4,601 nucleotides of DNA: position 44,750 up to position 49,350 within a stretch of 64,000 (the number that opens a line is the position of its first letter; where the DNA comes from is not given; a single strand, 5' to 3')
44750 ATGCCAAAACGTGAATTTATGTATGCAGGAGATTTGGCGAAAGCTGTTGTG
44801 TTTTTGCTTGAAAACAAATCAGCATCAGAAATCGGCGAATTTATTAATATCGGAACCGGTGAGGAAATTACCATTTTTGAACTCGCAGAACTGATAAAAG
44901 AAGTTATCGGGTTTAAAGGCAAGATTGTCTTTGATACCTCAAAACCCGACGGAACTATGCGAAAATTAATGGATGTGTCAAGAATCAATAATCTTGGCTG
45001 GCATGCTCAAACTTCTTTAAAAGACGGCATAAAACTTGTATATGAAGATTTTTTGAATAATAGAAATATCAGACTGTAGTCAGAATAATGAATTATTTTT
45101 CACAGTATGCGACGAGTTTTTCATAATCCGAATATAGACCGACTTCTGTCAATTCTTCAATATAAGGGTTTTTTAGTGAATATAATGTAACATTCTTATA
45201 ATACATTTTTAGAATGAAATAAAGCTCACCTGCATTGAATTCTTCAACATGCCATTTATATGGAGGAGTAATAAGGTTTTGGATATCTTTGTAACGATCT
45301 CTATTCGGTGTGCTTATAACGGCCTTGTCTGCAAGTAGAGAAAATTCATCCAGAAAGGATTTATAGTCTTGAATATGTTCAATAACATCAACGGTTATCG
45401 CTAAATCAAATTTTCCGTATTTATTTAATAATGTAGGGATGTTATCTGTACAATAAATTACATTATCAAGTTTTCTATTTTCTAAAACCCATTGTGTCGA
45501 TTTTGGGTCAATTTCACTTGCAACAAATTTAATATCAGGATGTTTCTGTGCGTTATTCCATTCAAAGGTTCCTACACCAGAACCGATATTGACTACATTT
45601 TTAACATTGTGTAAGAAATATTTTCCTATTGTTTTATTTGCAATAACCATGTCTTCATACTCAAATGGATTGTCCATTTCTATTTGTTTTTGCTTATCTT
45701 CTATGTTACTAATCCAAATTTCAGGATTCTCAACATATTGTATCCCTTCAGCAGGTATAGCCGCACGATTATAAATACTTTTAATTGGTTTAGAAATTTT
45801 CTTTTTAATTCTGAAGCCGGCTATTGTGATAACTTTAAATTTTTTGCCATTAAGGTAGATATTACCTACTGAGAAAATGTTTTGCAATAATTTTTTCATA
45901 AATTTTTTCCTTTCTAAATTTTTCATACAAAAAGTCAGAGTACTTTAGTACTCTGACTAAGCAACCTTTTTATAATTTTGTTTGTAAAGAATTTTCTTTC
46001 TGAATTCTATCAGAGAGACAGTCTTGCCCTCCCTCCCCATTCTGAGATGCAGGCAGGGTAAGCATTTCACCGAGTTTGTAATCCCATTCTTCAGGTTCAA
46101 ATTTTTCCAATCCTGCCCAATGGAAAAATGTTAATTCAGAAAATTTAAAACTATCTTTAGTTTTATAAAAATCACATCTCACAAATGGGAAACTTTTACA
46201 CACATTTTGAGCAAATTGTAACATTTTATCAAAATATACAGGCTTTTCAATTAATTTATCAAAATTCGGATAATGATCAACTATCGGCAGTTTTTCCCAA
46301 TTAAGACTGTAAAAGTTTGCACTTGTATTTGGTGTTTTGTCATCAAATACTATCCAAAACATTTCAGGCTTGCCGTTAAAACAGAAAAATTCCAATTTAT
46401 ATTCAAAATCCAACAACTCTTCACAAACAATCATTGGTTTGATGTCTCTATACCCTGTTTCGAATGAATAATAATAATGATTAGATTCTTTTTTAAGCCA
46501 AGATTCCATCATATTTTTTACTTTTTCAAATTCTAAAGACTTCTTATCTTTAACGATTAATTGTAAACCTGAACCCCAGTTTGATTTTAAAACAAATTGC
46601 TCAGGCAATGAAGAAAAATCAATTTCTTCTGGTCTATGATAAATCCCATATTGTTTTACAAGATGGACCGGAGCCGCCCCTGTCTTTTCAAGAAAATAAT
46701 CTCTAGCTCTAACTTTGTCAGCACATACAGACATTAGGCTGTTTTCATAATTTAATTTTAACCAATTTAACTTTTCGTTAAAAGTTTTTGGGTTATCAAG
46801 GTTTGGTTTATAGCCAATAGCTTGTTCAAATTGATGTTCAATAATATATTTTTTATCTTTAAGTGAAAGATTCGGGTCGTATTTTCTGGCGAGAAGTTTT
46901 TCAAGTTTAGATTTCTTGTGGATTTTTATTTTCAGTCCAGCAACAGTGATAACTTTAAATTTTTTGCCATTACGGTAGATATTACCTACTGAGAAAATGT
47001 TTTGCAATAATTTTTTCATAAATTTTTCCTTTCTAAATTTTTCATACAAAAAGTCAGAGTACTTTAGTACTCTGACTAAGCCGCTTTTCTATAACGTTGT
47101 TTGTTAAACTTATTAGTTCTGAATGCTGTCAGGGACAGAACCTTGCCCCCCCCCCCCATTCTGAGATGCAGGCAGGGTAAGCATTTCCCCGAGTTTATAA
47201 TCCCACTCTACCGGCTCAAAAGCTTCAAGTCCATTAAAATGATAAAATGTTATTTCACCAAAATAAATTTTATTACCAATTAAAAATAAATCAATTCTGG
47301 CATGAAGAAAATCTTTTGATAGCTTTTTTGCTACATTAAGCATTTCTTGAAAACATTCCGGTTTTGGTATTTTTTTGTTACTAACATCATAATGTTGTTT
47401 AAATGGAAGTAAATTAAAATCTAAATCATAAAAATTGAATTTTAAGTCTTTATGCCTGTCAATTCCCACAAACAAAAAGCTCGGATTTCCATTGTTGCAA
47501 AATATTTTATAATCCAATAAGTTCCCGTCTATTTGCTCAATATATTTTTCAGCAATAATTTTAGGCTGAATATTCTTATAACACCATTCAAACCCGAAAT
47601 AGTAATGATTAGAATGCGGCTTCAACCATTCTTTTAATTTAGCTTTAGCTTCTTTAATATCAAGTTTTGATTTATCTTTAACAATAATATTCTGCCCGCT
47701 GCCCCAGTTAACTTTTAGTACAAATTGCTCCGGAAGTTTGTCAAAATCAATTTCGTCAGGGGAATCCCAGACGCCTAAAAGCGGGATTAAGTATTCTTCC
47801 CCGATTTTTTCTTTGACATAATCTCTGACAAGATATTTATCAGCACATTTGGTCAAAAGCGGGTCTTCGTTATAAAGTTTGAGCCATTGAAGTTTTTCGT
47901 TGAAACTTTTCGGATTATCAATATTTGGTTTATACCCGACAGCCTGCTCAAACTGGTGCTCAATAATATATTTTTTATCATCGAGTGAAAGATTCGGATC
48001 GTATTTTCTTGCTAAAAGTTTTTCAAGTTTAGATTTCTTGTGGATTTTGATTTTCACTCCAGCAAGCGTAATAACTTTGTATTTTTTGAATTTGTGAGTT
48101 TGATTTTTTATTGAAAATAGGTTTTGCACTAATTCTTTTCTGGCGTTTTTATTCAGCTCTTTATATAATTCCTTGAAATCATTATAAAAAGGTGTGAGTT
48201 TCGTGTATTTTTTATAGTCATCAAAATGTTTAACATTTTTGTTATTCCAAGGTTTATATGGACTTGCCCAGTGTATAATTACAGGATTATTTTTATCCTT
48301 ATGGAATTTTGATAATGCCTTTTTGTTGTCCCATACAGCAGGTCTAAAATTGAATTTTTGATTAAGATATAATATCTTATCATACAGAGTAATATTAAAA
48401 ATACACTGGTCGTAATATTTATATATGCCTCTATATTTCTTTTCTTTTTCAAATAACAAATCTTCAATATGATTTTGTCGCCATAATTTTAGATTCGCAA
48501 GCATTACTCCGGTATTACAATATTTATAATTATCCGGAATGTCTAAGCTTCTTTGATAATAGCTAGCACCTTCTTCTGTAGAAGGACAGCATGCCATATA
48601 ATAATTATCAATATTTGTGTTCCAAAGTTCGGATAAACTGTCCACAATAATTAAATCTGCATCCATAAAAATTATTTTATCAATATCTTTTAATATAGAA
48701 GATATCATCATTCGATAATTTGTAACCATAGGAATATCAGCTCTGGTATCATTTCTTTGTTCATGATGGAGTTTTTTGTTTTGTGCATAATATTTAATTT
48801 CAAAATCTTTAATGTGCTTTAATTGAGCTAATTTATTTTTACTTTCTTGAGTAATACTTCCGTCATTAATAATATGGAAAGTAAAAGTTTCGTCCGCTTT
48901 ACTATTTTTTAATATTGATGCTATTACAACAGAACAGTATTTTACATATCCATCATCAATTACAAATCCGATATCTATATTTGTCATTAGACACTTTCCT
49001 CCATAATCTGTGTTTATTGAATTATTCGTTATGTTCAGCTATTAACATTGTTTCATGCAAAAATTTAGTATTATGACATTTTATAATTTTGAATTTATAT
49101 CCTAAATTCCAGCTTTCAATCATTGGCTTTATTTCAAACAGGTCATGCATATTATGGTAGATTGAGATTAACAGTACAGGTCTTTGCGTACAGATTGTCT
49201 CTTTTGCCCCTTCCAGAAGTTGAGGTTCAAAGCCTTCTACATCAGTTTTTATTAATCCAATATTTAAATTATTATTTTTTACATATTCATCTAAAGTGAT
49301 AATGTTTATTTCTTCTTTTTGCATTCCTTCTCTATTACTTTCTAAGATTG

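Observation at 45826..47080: Near-perfect 135-bp direct repeats (terminator hairpin + RBS + module-coding 5' end) bracket exactly one ATP-grasp gene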

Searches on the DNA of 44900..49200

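Call 71: search_rna_families(source=window, start=44900, end=49200, threshold=evalue, max_evalue=1)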
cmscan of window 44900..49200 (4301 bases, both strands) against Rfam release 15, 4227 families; matches with E-value up to 1: 3.
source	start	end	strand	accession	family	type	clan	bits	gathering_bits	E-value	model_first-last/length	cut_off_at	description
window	46436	46501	+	RF01626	ceN30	Gene; snRNA; snoRNA; CD-box;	-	24.2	65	0.06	1-73/73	no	Caenorhabditis snoRNA ceN30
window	48521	48606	+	RF00324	snoMBII-202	Gene; snRNA; snoRNA; CD-box;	-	21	40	0.51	1-84/84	no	Small nucleolar RNA MBII-202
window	45661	45783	-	RF04191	Hairpin-meta2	Gene; ribozyme;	-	15.4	210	0.25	1-258/258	no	Hairpin ribozyme 2 from viruses-like metatranscriptomes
